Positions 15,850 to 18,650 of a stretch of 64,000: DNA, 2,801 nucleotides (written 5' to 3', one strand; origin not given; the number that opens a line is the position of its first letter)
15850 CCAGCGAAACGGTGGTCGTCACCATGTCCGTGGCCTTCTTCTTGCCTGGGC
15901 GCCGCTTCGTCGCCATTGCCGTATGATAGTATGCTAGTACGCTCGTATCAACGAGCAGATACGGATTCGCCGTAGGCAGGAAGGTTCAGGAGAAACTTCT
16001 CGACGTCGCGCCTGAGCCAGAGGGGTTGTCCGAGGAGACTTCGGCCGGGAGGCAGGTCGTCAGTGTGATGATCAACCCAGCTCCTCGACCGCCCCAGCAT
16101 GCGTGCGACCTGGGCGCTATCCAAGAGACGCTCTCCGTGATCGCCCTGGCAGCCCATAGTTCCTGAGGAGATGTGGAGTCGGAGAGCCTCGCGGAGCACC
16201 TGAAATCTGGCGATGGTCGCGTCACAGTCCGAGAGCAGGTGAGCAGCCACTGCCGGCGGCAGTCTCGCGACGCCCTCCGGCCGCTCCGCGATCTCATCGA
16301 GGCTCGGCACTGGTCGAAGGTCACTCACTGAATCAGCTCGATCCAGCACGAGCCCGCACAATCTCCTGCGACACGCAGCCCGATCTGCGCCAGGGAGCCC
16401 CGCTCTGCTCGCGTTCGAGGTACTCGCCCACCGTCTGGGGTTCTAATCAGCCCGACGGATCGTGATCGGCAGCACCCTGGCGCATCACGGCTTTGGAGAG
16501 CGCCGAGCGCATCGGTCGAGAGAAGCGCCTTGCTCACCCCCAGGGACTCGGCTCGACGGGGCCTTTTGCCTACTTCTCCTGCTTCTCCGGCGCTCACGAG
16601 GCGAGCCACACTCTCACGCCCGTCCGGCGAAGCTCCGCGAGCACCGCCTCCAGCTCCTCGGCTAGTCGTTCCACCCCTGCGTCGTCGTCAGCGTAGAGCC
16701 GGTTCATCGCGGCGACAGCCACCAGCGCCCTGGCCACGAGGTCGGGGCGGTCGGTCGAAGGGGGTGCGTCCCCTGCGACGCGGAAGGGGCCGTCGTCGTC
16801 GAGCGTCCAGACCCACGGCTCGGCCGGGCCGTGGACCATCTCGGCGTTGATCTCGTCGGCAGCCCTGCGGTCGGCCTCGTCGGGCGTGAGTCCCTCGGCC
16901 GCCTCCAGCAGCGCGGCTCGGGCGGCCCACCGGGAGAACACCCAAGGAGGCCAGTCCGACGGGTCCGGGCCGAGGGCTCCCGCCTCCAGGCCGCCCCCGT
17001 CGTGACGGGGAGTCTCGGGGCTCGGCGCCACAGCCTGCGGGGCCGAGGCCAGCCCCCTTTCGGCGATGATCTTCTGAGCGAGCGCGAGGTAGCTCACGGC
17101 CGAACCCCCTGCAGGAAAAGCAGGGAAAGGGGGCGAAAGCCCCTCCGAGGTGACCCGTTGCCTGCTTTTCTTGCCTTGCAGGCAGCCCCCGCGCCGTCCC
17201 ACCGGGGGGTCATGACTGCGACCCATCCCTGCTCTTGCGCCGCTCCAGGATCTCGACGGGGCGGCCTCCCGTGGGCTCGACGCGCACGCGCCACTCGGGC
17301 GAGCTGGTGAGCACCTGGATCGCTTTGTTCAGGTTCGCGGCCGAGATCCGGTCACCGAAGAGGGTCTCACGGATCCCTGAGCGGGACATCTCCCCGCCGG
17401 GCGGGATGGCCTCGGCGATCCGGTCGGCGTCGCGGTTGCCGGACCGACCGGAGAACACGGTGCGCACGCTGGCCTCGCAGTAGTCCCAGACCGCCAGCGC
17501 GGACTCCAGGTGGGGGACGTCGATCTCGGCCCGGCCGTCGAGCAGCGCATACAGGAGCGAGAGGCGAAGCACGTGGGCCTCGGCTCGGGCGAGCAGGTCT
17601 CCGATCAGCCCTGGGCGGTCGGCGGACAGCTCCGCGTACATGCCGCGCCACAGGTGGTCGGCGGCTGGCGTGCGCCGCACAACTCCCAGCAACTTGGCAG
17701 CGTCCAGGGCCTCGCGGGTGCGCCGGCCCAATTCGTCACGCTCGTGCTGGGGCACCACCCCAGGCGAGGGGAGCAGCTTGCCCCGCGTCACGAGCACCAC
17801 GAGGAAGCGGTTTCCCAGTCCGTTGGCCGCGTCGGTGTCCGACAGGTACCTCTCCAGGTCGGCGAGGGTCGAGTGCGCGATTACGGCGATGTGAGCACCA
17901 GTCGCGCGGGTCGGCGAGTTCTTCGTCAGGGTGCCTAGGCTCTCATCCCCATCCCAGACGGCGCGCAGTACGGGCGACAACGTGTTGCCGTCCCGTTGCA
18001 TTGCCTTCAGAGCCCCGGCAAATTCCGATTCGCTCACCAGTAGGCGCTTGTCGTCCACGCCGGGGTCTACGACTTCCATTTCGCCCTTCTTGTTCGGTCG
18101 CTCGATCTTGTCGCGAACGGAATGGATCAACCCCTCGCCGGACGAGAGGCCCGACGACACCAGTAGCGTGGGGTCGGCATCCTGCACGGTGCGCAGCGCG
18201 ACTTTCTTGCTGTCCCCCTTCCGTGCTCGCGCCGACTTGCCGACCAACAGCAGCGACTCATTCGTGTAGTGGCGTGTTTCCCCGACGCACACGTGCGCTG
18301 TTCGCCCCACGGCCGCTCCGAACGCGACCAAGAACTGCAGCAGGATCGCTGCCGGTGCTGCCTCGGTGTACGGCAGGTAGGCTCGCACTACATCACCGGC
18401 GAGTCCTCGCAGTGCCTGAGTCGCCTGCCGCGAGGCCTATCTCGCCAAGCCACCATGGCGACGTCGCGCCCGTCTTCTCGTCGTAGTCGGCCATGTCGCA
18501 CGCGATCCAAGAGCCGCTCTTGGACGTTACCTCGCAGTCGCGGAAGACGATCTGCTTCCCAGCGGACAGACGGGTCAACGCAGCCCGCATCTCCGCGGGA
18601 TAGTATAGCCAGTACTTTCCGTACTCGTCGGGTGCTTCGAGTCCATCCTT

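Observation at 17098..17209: Strongly structured 112-nt spacer inside the island operon: nested hairpins with a GAAA (GNRA) tetraloop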

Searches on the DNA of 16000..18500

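Call 5: search_rna_families(source=window, start=16000, end=18500, threshold=evalue, max_evalue=10)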
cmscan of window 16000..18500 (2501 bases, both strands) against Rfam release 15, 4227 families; matches with E-value up to 10: 1.
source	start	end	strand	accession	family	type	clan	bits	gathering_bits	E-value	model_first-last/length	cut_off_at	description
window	17106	17185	+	RF03447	mir-1231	Gene; miRNA;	-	17.9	80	5.1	1-86/86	no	mir-1231 microRNA precursor family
